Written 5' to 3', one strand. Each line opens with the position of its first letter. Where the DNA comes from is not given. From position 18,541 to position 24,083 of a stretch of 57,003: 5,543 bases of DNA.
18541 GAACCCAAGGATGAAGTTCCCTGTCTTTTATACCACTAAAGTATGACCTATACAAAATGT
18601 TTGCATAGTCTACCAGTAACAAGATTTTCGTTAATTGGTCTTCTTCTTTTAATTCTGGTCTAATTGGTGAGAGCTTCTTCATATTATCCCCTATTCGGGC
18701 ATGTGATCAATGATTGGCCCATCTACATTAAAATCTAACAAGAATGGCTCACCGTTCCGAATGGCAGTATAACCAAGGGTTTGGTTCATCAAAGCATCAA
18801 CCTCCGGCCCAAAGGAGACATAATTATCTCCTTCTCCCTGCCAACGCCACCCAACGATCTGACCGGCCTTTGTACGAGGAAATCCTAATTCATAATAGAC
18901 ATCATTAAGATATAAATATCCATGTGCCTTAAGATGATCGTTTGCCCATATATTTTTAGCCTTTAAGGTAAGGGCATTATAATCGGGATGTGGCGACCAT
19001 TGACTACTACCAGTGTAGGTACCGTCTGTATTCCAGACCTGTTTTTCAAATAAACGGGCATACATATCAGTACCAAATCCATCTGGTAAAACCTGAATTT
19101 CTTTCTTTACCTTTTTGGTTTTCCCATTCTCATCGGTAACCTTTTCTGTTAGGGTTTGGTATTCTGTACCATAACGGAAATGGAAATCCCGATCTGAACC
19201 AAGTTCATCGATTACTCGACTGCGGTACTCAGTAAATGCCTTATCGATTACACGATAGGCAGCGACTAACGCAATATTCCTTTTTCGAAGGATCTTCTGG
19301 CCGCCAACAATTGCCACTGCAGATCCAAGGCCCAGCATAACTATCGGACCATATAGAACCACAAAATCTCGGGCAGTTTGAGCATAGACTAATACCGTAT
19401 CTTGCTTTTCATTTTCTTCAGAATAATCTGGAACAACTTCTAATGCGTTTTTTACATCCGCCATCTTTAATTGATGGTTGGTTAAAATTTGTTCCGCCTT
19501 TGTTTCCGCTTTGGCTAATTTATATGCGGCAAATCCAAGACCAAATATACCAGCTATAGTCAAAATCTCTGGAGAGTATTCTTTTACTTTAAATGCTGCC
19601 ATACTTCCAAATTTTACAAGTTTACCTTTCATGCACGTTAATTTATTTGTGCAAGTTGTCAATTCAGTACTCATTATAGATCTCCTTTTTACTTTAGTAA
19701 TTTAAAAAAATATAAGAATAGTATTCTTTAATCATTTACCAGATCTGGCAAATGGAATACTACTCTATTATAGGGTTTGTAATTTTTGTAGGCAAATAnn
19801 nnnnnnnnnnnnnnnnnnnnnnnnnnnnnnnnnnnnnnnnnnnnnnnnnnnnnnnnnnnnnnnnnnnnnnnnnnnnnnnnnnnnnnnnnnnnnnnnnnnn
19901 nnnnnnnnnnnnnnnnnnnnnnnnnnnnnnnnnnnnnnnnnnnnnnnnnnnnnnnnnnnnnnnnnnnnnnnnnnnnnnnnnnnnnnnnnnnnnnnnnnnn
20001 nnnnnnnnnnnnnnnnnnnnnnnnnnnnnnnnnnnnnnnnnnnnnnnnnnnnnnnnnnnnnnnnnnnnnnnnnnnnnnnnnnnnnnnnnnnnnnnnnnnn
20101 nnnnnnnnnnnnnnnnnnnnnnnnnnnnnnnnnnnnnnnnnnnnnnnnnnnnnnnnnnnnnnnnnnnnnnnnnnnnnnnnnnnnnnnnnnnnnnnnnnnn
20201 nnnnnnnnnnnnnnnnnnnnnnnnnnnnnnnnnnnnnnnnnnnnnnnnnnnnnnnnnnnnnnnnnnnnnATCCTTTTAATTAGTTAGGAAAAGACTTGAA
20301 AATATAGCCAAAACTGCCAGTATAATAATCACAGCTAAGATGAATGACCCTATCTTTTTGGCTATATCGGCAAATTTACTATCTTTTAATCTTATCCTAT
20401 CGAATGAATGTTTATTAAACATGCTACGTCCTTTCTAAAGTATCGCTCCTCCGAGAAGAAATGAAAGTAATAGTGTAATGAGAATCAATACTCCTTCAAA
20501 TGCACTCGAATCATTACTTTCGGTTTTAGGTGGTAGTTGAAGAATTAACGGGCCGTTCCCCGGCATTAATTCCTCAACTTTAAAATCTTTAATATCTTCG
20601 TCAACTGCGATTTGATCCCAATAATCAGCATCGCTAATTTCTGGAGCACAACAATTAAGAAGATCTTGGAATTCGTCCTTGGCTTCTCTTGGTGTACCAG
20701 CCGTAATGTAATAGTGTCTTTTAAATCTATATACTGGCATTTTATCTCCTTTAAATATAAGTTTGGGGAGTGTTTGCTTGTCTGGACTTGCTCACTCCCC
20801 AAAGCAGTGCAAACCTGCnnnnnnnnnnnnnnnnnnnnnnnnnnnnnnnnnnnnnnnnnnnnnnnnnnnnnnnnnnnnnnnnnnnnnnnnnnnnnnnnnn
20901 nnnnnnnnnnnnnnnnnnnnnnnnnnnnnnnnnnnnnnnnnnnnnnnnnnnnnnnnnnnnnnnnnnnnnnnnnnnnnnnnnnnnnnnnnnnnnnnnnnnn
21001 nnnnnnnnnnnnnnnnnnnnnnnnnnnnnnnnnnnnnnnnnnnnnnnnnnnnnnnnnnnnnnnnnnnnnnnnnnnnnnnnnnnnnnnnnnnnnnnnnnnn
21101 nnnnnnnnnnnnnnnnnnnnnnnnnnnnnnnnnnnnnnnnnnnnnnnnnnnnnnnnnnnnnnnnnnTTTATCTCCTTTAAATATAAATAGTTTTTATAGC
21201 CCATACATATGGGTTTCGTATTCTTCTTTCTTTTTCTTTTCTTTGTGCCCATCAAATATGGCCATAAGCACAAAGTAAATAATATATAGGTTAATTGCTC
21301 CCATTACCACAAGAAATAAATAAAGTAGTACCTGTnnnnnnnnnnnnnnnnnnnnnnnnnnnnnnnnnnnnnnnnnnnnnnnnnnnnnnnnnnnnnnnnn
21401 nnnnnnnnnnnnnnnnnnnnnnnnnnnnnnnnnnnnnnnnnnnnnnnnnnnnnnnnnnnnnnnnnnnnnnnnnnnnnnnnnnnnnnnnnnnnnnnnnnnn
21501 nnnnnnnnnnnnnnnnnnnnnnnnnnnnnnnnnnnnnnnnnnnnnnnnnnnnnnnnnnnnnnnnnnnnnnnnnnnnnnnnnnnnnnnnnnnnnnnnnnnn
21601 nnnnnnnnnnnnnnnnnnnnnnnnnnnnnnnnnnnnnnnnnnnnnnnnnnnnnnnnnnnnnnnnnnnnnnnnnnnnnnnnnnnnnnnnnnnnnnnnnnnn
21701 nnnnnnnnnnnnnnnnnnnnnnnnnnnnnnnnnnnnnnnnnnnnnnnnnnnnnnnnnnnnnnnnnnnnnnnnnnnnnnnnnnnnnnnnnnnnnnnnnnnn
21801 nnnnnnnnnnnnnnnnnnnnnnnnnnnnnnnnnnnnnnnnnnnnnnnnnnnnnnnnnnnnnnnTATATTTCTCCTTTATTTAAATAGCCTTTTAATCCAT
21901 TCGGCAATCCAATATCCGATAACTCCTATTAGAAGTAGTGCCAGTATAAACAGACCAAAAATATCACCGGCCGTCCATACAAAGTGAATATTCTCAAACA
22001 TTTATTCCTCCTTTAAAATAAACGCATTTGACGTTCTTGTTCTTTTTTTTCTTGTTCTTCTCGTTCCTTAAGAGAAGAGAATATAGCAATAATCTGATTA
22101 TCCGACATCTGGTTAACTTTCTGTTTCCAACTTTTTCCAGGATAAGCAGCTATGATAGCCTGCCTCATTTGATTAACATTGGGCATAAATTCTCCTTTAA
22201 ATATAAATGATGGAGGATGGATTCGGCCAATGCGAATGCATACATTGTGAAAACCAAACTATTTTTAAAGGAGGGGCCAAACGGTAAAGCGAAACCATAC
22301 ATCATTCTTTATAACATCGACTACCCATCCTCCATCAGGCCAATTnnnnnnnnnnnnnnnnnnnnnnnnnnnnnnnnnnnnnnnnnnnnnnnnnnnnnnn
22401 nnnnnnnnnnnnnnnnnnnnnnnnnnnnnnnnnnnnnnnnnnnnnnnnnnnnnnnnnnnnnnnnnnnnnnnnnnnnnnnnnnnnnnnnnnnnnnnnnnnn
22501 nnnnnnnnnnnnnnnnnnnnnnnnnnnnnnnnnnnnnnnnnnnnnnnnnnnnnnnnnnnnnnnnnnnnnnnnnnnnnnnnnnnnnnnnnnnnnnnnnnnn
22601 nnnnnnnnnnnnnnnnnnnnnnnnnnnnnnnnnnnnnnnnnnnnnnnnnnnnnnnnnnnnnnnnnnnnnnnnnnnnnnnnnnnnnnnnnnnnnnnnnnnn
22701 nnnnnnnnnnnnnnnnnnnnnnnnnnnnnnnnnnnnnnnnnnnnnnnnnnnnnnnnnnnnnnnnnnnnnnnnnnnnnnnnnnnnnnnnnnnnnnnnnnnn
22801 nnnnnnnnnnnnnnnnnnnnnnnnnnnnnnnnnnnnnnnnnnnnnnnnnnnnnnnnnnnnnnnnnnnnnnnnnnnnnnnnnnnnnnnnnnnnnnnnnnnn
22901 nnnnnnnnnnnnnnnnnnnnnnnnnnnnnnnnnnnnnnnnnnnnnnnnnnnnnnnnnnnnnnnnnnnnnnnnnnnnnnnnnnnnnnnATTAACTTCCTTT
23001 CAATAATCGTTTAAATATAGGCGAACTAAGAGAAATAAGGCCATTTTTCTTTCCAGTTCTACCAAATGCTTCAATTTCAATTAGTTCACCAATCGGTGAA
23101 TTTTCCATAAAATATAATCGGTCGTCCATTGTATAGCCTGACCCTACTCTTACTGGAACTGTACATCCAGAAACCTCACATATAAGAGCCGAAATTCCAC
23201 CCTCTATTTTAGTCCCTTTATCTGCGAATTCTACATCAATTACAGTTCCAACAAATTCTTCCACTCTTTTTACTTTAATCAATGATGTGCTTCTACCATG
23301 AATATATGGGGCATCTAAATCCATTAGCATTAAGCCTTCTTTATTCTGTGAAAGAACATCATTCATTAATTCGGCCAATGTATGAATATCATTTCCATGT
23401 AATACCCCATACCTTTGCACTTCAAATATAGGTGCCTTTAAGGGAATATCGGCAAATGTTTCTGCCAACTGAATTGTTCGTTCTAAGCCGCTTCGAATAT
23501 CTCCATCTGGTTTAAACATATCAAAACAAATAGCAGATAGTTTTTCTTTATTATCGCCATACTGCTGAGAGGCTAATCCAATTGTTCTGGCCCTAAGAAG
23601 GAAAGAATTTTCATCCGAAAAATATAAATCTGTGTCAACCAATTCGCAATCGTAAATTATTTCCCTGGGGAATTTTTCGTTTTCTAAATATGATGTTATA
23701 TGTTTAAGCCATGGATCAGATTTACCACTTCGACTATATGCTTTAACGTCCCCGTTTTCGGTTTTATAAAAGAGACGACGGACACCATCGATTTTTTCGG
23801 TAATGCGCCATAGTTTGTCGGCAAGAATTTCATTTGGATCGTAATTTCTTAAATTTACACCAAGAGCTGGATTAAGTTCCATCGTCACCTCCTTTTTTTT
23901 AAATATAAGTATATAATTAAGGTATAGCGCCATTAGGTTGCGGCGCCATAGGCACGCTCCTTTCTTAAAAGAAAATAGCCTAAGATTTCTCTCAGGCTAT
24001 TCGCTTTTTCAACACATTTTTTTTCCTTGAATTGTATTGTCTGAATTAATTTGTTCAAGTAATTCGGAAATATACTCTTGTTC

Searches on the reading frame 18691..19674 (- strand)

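Call 16: search_protein_families(library=pfam, proteins=[window:18691-19674:-], max_evalue=0.001)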
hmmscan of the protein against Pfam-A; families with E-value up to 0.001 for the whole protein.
window:18691-19674:- (327 aa): 1 family
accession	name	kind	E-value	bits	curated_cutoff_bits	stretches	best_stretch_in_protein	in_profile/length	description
PF19880.4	DUF6353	-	6.1e-57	193.5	25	1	29-324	1-252/253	Family of unknown function (DUF6353)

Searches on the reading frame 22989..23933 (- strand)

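Call 15: search_protein_families(library=phrogs, proteins=[window:22989-23933:-], max_evalue=0.001)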
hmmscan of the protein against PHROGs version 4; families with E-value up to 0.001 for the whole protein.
window:22989-23933:- (314 aa): 1 family
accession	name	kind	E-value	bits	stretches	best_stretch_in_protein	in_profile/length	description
phrog_114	-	DNA, RNA and nucleotide metabolism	9.2e-43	147.7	1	19-310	220-497/634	ATP-dependent DNA ligase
